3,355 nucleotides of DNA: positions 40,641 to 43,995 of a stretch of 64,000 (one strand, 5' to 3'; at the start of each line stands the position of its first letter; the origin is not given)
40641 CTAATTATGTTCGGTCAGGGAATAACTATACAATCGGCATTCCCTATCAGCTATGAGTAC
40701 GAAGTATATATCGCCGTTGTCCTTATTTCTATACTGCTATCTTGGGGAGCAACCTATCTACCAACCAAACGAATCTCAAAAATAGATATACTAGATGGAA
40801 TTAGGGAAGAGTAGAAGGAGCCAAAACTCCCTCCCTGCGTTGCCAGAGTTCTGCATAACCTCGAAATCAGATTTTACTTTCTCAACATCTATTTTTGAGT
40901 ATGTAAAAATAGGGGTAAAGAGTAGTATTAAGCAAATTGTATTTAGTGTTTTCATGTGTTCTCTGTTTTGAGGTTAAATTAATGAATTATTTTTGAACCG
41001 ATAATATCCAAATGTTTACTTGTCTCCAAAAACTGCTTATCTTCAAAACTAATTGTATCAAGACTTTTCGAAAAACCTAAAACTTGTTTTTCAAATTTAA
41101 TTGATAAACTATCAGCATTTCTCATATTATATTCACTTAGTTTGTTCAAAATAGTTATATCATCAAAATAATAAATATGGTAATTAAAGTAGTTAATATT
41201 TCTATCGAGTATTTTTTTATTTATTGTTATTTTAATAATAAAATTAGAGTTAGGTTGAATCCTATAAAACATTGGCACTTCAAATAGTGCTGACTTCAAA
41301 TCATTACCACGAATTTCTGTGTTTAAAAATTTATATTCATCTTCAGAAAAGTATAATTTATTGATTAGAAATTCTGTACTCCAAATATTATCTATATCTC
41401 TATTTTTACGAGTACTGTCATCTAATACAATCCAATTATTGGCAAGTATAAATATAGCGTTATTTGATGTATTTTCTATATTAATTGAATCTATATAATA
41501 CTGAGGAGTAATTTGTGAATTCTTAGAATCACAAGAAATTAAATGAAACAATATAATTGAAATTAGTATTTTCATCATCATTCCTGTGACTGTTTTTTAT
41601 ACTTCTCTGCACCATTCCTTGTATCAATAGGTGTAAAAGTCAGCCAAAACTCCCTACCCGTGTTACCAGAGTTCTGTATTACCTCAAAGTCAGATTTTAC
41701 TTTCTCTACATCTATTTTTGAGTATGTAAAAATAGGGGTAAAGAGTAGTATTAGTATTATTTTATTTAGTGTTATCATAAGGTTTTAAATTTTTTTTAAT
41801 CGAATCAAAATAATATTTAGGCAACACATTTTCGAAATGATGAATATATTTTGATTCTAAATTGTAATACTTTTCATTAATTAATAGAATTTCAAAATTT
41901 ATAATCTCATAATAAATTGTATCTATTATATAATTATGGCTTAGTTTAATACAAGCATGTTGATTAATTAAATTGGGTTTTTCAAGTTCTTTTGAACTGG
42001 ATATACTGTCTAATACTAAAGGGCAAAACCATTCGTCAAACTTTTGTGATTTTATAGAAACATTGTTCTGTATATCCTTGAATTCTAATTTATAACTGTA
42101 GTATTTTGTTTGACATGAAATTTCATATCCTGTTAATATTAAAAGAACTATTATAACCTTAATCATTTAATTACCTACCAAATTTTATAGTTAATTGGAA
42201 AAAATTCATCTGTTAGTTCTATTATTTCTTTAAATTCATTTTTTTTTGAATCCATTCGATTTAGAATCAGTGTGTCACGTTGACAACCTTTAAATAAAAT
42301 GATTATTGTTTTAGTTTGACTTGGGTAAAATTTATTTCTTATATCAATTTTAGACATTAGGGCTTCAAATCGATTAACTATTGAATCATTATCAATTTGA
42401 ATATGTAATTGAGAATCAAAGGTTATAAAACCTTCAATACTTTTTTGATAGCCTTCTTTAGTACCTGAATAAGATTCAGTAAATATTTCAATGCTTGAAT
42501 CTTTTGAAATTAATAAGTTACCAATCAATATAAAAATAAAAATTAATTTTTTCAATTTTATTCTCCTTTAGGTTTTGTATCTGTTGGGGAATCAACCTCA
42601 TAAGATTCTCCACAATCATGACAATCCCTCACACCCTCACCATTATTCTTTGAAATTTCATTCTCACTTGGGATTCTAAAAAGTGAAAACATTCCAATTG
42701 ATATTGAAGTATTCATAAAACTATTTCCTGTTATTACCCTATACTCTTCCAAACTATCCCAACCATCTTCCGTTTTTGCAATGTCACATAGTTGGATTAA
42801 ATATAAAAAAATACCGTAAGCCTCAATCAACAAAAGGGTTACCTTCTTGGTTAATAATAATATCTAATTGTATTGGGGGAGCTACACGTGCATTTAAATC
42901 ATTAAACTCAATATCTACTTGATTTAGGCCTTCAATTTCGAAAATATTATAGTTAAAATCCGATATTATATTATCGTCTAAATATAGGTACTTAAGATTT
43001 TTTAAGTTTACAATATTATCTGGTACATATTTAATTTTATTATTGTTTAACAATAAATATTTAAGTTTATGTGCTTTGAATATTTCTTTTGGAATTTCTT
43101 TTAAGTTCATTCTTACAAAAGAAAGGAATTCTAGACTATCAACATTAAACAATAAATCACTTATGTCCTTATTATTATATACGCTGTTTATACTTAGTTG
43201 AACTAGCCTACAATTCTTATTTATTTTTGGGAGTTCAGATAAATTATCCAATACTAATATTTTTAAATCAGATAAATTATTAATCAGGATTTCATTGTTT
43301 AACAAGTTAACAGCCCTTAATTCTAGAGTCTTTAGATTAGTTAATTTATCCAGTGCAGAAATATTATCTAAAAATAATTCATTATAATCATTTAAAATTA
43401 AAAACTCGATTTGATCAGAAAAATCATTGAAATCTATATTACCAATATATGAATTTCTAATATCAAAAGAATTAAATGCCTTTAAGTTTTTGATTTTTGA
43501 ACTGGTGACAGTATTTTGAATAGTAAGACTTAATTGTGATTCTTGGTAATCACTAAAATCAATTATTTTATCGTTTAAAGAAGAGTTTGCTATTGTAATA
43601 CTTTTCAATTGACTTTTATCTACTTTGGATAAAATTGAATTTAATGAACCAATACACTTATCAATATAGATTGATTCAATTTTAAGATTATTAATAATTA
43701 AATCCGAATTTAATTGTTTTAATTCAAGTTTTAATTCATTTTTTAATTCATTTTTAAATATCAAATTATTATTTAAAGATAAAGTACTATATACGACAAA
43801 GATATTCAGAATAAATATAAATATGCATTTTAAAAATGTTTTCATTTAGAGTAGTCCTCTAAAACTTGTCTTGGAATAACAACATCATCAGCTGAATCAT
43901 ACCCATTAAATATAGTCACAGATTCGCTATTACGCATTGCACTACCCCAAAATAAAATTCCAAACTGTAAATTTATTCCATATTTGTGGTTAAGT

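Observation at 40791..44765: Orphan RHS C-terminal toxin cassette with a JAB/RadC-like HxH...S..D motif, followed by an LRR protein and an array of small secreted proteins and lipoproteins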

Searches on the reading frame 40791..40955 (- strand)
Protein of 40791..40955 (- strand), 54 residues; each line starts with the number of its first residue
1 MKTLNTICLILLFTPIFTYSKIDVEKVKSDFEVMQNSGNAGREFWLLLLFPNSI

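Call 3: search_protein_families(library=pfam, proteins=[window:40791-40955:-], max_evalue=1)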
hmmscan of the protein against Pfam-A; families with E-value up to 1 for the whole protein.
window:40791-40955:- (54 aa): 0 families

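Call 5: search_protein_families(library=ncbifam, proteins=[window:40791-40955:-], max_evalue=1)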
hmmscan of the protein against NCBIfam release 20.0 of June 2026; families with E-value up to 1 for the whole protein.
window:40791-40955:- (54 aa): 0 families

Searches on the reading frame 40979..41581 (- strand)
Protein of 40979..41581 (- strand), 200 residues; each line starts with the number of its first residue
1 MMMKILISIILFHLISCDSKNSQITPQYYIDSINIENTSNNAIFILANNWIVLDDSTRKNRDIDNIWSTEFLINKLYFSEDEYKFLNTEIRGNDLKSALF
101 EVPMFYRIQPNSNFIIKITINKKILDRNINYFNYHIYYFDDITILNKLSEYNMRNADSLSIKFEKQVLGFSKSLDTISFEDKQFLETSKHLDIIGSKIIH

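Call 3: search_protein_families(library=pfam, proteins=[window:40979-41581:-], max_evalue=1)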
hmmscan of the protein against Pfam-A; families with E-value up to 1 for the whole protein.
window:40979-41581:- (200 aa): 1 family
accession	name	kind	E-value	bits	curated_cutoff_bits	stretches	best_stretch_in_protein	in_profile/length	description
PF03579.19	SHP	-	0.12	12.4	27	1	142-165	38-61/65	Small hydrophobic protein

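Call 5: search_protein_families(library=ncbifam, proteins=[window:40979-41581:-], max_evalue=1)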
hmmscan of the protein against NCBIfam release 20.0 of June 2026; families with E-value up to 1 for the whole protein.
window:40979-41581:- (200 aa): 1 family
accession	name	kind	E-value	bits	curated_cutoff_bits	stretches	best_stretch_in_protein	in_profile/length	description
NF003967.1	PRK05461.1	equivalog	0.37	10.7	106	1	28-59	26-57/123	Co2+/Mg2+ efflux protein ApaG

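Call 62: find_homologous_proteins(query=window:40979-41581:-)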
Query window:40979-41581:- (200 aa): 4 proteins with E <= 0.001 among 121 candidates.
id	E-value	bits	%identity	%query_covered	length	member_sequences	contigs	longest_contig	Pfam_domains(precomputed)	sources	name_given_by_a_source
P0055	2.1e-121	420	100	99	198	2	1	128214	-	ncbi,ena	ncbi:MAG: hypothetical protein WC121_06685 [Candidatus Kapaibacterium sp.]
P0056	1.8e-87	310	75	92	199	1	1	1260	-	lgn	-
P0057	6.0e-84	298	75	92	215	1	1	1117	-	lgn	-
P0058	4.5e-79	282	66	92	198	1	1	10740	-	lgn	-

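Call 63: find_encoding_contigs(protein=P0058, flank=6000, max_places=2)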
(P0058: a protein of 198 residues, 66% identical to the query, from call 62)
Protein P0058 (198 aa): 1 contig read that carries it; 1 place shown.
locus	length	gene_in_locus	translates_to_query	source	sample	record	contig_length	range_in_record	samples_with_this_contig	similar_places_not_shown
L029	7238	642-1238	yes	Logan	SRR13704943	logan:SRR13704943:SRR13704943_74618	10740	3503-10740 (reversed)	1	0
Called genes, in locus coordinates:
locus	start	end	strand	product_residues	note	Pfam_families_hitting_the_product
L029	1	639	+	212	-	?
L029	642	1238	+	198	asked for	-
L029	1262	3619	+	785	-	PF17517:IgGFc_binding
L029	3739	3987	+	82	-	PF18962:Por_Secre_tail (faint)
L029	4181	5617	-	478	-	PF00171:Aldedh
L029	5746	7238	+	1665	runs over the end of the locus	?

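Call 77: search_protein_families(library=pfam, proteins=[L029:1-639:+], max_evalue=0.01)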
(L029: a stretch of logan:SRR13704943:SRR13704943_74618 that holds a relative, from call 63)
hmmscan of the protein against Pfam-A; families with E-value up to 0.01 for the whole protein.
L029:1-639:+ (212 aa): 0 families

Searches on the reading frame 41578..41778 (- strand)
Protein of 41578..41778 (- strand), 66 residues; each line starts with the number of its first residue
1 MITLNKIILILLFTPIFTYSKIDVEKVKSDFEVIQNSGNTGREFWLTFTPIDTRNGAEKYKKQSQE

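Call 3: search_protein_families(library=pfam, proteins=[window:41578-41778:-], max_evalue=1)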
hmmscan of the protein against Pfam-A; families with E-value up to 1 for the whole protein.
window:41578-41778:- (66 aa): 1 family
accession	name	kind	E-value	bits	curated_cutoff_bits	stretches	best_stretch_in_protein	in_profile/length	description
PF01782.24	RimM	-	0.0084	16.8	23.5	1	16-62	27-75/84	RimM N-terminal domain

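Call 5: search_protein_families(library=ncbifam, proteins=[window:41578-41778:-], max_evalue=1)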
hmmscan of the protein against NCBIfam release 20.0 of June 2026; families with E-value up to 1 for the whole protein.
window:41578-41778:- (66 aa): 2 families
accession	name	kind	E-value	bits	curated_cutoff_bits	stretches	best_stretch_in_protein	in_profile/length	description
TIGR02273.1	16S_RimM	equivalog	0.025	14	66.2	1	16-62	29-77/166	ribosome maturation factor RimM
NF005382.1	PRK06925.1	equivalog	0.089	13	264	1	2-60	2-58/225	flagellar motor protein MotS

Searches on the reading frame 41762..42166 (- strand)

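Call 3: search_protein_families(library=pfam, proteins=[window:41762-42166:-], max_evalue=1)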
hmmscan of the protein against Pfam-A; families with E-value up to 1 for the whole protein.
window:41762-42166:- (134 aa): 1 family
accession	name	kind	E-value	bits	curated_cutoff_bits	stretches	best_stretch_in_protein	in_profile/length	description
PF12066.13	SERRATE_Ars2_N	-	0.12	13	27.3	1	18-47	16-45/110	SERRATE/Ars2, N-terminal domain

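Call 5: search_protein_families(library=ncbifam, proteins=[window:41762-42166:-], max_evalue=1)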
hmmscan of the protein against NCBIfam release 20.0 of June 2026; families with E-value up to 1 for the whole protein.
window:41762-42166:- (134 aa): 1 family
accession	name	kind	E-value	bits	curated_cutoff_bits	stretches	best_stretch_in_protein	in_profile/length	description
NF005251.0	PRK06762.1-1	equivalog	0.13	12.3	183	1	64-126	45-114/171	hypothetical protein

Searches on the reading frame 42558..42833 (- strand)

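Call 3: search_protein_families(library=pfam, proteins=[window:42558-42833:-], max_evalue=1)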
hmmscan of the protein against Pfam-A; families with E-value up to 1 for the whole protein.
window:42558-42833:- (91 aa): 0 families

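Call 5: search_protein_families(library=ncbifam, proteins=[window:42558-42833:-], max_evalue=1)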
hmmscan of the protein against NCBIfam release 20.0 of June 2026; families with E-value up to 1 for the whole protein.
window:42558-42833:- (91 aa): 1 family
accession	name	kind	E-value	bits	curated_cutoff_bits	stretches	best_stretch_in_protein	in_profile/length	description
NF001839.0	PRK00564.1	equivalog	0.069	13.4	112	1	5-80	3-83/117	hydrogenase/urease nickel incorporation protein HypA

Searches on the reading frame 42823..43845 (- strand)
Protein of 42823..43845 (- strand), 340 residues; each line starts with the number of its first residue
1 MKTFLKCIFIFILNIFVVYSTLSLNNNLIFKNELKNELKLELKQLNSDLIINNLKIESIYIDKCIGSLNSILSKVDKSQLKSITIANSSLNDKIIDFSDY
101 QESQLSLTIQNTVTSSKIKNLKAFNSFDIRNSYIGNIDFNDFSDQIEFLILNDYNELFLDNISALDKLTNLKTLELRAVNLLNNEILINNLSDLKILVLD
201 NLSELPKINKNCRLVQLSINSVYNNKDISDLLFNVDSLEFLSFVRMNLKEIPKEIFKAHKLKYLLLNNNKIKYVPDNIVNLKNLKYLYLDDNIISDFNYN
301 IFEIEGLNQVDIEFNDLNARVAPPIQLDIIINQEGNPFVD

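Call 3: search_protein_families(library=pfam, proteins=[window:42823-43845:-], max_evalue=1)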
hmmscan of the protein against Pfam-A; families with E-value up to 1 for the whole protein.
window:42823-43845:- (340 aa): 2 families
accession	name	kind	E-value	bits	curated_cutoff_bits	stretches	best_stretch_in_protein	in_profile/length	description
PF23598.1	LRR_14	-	9.3e-10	38.2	40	2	232-310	43-122/353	Leucine-rich repeat region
PF12799.13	LRR_4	-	5.8e-06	26.8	27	1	260-298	2-40/44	Leucine Rich repeats (2 copies)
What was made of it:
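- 42823..43845 (-): LRR protein of 340 aa with a signal-peptide-like N-terminus. Its start overlaps the toxin stop (ATGA). Likely cognate immunity of toxin A. LRR_14/LRR_4 hits (call 3).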

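Call 5: search_protein_families(library=ncbifam, proteins=[window:42823-43845:-], max_evalue=1)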
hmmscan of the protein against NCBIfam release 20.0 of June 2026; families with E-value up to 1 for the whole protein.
window:42823-43845:- (340 aa): 4 families
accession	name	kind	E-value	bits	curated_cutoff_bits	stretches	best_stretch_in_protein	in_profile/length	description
NF041400.1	XopAE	equivalog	7e-12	45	600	2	212-316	19-124/478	type III secretion system effector XopAE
NF047464.1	FibnectbindLIC11051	equivalog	1.1e-06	27.4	1000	1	50-316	393-661/685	LIC_11051 family fibronectin-binding protein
NF041381.1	XopAC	subfamily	7.7e-06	24.9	450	1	189-315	66-193/451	XopAC/AvrAC family type III secretion system effector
NF041351.1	XopL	equivalog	8.1e-05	21.5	500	1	260-314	154-208/497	type III secretion system leucine-rich repeat domain-containing effector XopL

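Call 84: search_protein_families(library=padloc, proteins=[window:42823-43845:-], max_evalue=0.01)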
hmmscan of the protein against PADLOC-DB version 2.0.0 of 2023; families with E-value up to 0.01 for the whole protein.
window:42823-43845:- (340 aa): 0 families
